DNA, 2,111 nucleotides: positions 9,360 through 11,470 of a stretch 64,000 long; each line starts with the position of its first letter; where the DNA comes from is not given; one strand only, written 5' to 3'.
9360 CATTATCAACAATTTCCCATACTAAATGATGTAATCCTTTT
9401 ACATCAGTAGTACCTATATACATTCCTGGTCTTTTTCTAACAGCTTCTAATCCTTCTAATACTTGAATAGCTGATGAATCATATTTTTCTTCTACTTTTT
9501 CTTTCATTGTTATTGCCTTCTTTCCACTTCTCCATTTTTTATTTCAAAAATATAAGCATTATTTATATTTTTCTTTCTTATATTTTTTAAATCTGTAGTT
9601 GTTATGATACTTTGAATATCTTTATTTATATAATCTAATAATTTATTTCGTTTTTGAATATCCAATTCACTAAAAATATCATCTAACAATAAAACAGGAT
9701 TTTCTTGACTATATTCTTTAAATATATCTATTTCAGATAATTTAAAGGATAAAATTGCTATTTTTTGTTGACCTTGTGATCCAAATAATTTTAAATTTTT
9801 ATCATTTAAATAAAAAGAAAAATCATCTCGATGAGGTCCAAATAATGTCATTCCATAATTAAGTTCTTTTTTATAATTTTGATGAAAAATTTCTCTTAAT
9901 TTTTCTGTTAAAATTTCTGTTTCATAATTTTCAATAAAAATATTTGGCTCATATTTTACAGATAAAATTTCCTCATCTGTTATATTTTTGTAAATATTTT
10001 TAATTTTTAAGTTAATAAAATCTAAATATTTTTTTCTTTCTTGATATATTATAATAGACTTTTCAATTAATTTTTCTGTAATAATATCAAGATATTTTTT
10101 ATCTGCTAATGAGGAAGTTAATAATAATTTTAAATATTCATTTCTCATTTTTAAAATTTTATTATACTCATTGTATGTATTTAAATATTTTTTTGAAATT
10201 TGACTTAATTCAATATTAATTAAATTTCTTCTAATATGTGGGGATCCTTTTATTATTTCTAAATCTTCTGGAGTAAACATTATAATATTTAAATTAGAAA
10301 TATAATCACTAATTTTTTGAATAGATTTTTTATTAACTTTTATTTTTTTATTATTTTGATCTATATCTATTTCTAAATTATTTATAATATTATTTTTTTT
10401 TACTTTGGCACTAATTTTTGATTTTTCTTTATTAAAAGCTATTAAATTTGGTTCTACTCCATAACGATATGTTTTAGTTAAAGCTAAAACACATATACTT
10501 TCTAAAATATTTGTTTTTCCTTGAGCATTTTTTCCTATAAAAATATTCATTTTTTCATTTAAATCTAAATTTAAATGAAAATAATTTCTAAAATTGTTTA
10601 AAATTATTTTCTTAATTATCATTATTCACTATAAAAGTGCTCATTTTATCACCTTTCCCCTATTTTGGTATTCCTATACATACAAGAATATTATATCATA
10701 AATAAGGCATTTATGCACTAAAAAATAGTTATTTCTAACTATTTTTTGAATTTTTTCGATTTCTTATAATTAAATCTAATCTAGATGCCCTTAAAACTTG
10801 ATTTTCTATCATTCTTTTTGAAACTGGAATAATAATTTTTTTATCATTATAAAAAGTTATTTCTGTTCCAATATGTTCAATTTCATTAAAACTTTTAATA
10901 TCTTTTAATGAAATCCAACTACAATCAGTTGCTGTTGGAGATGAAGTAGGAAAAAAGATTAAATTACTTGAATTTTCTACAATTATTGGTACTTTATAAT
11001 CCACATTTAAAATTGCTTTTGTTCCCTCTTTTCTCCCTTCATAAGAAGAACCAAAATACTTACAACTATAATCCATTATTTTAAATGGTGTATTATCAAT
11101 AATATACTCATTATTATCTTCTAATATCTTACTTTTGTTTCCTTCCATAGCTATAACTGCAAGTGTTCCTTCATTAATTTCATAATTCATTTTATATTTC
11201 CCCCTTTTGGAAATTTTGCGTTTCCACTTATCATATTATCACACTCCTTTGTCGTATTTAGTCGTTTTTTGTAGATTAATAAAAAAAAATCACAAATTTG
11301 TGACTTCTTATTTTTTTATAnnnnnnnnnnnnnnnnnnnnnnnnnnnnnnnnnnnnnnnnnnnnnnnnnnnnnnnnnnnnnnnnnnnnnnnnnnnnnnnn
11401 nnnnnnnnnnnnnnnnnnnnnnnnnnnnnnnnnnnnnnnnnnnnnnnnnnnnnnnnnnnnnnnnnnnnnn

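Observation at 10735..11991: ComK-family regulator and a 227-aa unknown embedded between dnaN and recF at the origin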

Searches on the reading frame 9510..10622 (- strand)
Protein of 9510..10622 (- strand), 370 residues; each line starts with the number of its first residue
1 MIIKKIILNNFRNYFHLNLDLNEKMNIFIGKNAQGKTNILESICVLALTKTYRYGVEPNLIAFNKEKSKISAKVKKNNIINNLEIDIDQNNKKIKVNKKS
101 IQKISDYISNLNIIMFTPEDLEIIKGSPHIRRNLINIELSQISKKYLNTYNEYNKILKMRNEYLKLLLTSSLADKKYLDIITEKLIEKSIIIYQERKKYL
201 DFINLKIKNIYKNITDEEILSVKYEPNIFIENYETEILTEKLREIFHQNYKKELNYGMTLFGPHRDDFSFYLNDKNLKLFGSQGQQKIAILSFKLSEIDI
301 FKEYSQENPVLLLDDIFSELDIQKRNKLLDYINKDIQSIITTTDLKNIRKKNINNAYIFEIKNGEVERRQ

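Call 3: search_protein_families(library=pfam, proteins=[window:9510-10622:-], max_evalue=1)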
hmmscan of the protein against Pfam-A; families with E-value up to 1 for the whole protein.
window:9510-10622:- (370 aa): 4 families
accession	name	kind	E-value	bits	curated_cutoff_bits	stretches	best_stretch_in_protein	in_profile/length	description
PF02463.25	SMC_N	-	3.1e-18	66.5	40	1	3-351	2-205/220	RecF/RecN/SMC N terminal domain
PF13476.12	AAA_23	-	1.3e-06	29.6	27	1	5-214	1-186/201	AAA domain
PF13175.12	AAA_15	-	0.00026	21.1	32.1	1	1-362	1-281/374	AAA ATPase domain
PF13304.12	AAA_21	-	0.0073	16.8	27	1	25-334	1-285/304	AAA domain, putative AbiEii toxin, Type IV TA system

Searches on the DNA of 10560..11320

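Call 83: search_rna_families(source=window, start=10560, end=11320, threshold=evalue, max_evalue=1)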
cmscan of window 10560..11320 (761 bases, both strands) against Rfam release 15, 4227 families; matches with E-value up to 1: 1.
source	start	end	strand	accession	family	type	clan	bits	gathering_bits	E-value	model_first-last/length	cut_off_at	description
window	11262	11305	+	RF03476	mir-7360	Gene; miRNA;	-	21.1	47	0.33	1-59/59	no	mir-7360 microRNA precursor family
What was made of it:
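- Tried and rejected: Nothing credible (call 83).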
